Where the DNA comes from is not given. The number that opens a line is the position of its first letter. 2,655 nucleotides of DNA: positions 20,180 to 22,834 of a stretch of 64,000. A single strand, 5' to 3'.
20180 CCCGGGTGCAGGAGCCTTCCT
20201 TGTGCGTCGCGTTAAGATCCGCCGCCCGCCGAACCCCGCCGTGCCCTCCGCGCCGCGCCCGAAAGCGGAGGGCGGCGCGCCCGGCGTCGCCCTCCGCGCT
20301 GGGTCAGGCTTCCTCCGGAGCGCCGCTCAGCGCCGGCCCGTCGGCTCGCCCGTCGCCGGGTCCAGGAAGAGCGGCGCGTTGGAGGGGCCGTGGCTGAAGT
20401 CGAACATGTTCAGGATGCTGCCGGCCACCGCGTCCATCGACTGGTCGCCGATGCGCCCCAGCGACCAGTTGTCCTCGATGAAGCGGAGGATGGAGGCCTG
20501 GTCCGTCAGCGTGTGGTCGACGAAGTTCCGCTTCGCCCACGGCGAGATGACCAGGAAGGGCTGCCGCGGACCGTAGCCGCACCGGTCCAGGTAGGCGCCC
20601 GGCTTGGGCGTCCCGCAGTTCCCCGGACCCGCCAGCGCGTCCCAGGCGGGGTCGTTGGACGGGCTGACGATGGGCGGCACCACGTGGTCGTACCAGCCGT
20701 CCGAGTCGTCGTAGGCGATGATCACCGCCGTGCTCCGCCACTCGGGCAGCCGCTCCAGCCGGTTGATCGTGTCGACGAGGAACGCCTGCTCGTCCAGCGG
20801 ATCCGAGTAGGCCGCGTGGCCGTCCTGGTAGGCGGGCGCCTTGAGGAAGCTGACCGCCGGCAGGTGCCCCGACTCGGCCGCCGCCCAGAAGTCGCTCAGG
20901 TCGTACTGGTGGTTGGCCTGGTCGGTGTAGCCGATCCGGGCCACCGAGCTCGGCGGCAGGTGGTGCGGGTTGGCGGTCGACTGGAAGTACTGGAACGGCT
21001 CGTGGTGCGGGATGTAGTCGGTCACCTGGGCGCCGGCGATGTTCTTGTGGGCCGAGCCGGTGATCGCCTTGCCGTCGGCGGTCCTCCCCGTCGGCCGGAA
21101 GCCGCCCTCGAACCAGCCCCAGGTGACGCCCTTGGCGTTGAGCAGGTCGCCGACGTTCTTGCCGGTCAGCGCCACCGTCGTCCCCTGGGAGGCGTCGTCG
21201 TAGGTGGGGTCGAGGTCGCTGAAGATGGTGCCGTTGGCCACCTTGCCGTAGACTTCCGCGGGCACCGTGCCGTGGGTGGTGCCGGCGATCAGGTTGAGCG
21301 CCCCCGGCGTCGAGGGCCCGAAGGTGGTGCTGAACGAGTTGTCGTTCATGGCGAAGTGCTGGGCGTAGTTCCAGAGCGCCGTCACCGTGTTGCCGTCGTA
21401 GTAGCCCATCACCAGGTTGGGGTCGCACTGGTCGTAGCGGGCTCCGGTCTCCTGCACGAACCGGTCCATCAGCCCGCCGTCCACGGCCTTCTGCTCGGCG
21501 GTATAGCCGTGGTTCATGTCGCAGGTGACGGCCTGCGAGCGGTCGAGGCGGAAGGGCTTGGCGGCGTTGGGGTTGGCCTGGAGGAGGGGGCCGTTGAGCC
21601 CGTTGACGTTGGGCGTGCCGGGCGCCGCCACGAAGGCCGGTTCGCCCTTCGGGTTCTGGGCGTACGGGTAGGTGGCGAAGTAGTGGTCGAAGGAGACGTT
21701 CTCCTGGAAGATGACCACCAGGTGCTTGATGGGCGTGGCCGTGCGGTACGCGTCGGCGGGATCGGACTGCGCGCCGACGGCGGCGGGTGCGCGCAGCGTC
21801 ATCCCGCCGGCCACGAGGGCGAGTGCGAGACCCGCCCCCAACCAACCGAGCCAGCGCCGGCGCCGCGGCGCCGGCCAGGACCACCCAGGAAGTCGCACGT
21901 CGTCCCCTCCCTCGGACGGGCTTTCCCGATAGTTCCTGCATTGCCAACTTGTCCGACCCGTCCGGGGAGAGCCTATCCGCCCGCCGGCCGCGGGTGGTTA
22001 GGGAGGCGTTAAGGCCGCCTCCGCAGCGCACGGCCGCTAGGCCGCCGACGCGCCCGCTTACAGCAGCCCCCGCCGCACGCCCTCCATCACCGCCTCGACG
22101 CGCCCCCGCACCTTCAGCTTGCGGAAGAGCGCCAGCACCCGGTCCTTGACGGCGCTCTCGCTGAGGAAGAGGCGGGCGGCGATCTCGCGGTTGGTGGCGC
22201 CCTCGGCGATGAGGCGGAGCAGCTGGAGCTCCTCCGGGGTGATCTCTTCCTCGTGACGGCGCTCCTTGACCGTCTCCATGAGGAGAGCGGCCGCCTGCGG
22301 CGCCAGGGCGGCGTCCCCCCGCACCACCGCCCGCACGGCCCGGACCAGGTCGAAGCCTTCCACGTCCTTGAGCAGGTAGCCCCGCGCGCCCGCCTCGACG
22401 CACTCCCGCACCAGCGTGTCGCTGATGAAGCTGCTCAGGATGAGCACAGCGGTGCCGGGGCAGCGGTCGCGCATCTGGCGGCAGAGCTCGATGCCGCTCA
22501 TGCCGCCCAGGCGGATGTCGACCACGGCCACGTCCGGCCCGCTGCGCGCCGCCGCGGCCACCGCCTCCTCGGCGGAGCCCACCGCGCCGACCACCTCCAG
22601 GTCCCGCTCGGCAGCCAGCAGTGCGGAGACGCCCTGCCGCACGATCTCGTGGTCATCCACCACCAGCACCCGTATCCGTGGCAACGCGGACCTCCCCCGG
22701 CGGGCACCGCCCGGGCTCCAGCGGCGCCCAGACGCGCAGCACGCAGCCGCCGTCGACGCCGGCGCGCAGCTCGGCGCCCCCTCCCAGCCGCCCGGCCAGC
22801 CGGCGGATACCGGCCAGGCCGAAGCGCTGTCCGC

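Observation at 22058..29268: Minimal form-I Mo-Cu CO-dehydrogenase cluster with a downstream GAF two-component system and no coxD/E/F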

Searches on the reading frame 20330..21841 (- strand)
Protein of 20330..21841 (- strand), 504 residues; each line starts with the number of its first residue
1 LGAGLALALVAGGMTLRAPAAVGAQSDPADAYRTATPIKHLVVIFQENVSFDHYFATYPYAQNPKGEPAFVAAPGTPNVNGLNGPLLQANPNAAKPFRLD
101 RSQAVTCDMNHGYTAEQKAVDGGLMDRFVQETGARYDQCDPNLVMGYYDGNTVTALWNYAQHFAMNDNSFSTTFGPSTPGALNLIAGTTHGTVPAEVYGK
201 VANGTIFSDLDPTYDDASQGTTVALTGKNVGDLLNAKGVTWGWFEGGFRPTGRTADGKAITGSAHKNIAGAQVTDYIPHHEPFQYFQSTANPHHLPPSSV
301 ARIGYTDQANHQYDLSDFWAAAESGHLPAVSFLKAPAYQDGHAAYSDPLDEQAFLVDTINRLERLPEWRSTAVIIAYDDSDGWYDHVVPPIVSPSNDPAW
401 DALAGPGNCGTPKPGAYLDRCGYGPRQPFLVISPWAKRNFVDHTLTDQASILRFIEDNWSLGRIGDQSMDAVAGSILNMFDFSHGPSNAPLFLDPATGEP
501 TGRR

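Call 9: search_protein_families(library=pfam, proteins=[window:20330-21841:-], max_evalue=0.001)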
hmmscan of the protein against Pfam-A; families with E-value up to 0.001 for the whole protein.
window:20330-21841:- (504 aa): 1 family
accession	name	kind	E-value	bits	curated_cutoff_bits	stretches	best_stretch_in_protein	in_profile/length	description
PF04185.19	Phosphoesterase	-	2.5e-84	283.9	23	1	38-461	1-355/356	Phosphoesterase family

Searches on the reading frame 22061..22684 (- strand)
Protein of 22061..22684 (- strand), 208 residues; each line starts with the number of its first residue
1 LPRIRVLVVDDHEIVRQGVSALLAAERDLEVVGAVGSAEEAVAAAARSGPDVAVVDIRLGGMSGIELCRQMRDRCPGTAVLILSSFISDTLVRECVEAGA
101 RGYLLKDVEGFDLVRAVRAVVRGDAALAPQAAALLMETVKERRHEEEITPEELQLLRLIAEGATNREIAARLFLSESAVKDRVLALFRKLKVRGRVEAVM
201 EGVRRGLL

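Call 7: search_protein_families(library=pfam, proteins=[window:22061-22684:-], max_evalue=0.01)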
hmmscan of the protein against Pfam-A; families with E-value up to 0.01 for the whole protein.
window:22061-22684:- (208 aa): 5 families
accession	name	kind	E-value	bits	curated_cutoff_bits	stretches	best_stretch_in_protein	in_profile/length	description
PF00072.30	Response_reg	-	1.2e-24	87.1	30.2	1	6-117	1-110/111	Response regulator receiver domain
PF00196.25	GerE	-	1e-12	47.9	23.5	1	148-200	3-55/57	Bacterial regulatory proteins, luxR family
PF13384.12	HTH_23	-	0.00011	22.4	24.6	1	153-188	8-42/50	Homeodomain-like domain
PF13412.12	HTH_24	-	0.00041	20.3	21.9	1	154-185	7-40/48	Winged helix-turn-helix DNA-binding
PF13404.12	HTH_AsnC-type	-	0.0042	17.3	27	1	163-186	18-41/42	AsnC-type helix-turn-helix domain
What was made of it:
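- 22058..22684 (-): NarL/DevR-type response regulator (208 aa). Pfam Response_reg and GerE (call 7).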

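Call 44: search_protein_families(library=ncbifam, proteins=[window:22061-22684:-], max_evalue=0.00001)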
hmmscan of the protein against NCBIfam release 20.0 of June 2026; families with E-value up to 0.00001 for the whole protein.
window:22061-22684:- (208 aa): 73 families (the best 25 are shown)
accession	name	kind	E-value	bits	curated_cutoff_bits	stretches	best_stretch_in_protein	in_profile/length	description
NF047785.1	respo_reg_MadR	equivalog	8.7e-58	195.1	300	1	4-208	1-209/209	MadR family response regulator transcription factor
NF007935.0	PRK10651.1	equivalog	6.2e-41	139.9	250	1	4-199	7-207/216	two-component system response regulator NarL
NF052445.1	RespRegMctR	equivalog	4.6e-39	134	300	1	4-195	2-192/205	two-component system response regulator MctR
NF011896.0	PRK15369.1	equivalog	5.8e-36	124.1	242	1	3-199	3-201/211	two component system response regulator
NF007708.0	PRK10403.1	equivalog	2.4e-33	115.4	343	1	4-199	7-205/215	nitrate/nitrite response regulator protein NarP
NF007018.1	PRK09483.1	equivalog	1.4e-32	113.1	280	1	4-207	2-208/217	UvrY/SirA/GacA family response regulator transcription factor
NF007685.0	PRK10360.1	equivalog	3.7e-30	105.2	258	1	4-198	2-188/196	response regulator transcription factor UhpA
NF041830.1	RR_TF_ErdR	exception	7e-21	74.9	390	1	5-199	3-202/213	response regulator transcription factor ErdR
NF007403.0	PRK09935.1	equivalog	3.1e-19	69.4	271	1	5-199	5-201/210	fimbria biosynthesis transcriptional regulator FimZ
NF007419.0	PRK09958.1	equivalog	4.7e-19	68.8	251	1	6-194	3-190/204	acid-sensing system DNA-binding response regulator EvgA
NF001965.0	PRK00742.1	subfamily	1.4e-18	67.2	293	1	3-111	3-112/357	chemotaxis-specific protein-glutamate methyltransferase CheB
NF041733.1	resp_reg_CseB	equivalog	2.1e-15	56.7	350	1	5-131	2-125/228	two-component system response regulator CseB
NF040689.1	MtrAB_MtrA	equivalog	6.2e-15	55.1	300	1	6-163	1-162/219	MtrAB system response regulator MtrA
NF006900.1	PRK09390.1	equivalog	1.6e-14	53.9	255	1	4-179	5-174/203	response regulator FixJ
NF041367.1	CheY_Halo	equivalog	4.6e-14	52.8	200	1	6-120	1-113/114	chemotaxis protein CheY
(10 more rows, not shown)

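Call 52: list_cluster_members(proteins=[P0001, window:22061-22684:-, window:24963-25424:-, window:23852-24952:-, window:28345-29214:-, window:27779-28318:-, window:25434-27779:-])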
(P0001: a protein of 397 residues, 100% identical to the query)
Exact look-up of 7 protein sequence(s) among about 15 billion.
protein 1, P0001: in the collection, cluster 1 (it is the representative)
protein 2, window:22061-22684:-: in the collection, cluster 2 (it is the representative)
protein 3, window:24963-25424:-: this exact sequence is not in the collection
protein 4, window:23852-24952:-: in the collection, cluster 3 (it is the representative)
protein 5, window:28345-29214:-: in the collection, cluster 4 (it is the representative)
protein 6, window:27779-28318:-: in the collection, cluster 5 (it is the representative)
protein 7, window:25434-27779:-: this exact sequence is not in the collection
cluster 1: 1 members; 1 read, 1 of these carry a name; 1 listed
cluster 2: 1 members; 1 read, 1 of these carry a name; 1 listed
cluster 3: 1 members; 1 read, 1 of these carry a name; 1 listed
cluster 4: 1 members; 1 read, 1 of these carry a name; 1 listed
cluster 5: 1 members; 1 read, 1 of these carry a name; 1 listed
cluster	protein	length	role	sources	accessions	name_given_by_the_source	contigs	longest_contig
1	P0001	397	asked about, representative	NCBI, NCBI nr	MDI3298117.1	MAG: GAF domain-containing sensor histidine kinase [Bacillota bacterium] | GAF domain-containing sensor histidine kinase [Bacillota bacterium]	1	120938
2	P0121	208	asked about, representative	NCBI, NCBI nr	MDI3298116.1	MAG: response regulator transcription factor [Bacillota bacterium] | response regulator transcription factor [Bacillota bacterium]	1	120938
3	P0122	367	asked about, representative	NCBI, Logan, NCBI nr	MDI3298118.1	MAG: XdhC family protein [Bacillota bacterium] | XdhC family protein [Bacillota bacterium]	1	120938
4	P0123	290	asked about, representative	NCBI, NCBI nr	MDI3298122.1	MAG: xanthine dehydrogenase family protein subunit M [Bacillota bacterium] | xanthine dehydrogenase family protein subunit M [Bacillota bacterium]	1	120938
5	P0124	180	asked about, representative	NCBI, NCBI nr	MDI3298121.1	MAG: (2Fe-2S)-binding protein [Bacillota bacterium] | (2Fe-2S)-binding protein [Bacillota bacterium]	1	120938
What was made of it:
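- Tried and rejected: The window proteins are MDI3298116-122 (call 52).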

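Call 57: search_solved_structures(query=window:22061-22684:-, max_evalue=1e-10, show_alignments=0)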
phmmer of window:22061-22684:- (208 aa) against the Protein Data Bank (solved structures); distinct sequences matched with E-value up to 1e-10: 25.
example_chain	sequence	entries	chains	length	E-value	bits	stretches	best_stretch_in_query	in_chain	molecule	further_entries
3c3w_A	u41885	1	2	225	8e-43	149.6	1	4-200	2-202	TWO COMPONENT TRANSCRIPTIONAL REGULATORY PROTEIN DEVR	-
5hev_A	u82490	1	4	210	3.7e-38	134.4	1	4-207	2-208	Response regulator protein VraR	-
7ve6_A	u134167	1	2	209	7.9e-37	130.1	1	4-206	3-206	Response regulator protein VraR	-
4gvp_A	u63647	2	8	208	9.5e-37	129.8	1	4-206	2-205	Response regulator protein vraR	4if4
1a04_A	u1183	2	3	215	3.8e-32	114.8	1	5-200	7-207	NITRATE/NITRITE RESPONSE REGULATOR PROTEIN NARL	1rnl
4yn8_A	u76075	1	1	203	7e-31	110.7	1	3-201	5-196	Response regulator ChrA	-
4ldz_A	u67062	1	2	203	2e-28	102.7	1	4-206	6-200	Transcriptional regulatory protein DesR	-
4zmr_A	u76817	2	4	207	4.8e-21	78.7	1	4-200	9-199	Response regulator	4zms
4hye_A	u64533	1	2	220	6.1e-21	78.3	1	4-200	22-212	Response regulator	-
4le0_A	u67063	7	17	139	8.5e-19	71.3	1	4-131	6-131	Transcriptional regulatory protein DesR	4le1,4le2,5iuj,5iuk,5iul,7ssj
7ssi_C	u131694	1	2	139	1.6e-18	70.4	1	4-131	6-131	Transcriptional regulatory protein DesR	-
3cz5_A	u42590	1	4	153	2e-18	70.1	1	4-141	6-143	Two-component response regulator, LuxR family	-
5f64_A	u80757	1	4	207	1.8e-17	67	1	5-195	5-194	Positive transcription regulator EvgA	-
8zwn_A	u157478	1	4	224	2.4e-17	66.6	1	5-195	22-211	DNA-binding transcriptional activator EvgA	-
3eul_A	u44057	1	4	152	8.1e-16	61.6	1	3-132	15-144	POSSIBLE NITRATE/NITRITE RESPONSE TRANSCRIPTIONAL REGULATORY PROTEIN NARL (DNA-binding res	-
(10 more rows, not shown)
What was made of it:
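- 22058..22684 (-): Best PDB hit is M. tuberculosis DevR 3C3W at 8e-43 (call 57).
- On DevS/DosT-type haem GAF sensor kinases: Regulator best hit DevR 3C3W at 8e-43 (call 57).
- The regulator's best PDB hit is DevR 3C3W, 8e-43 (call 57).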
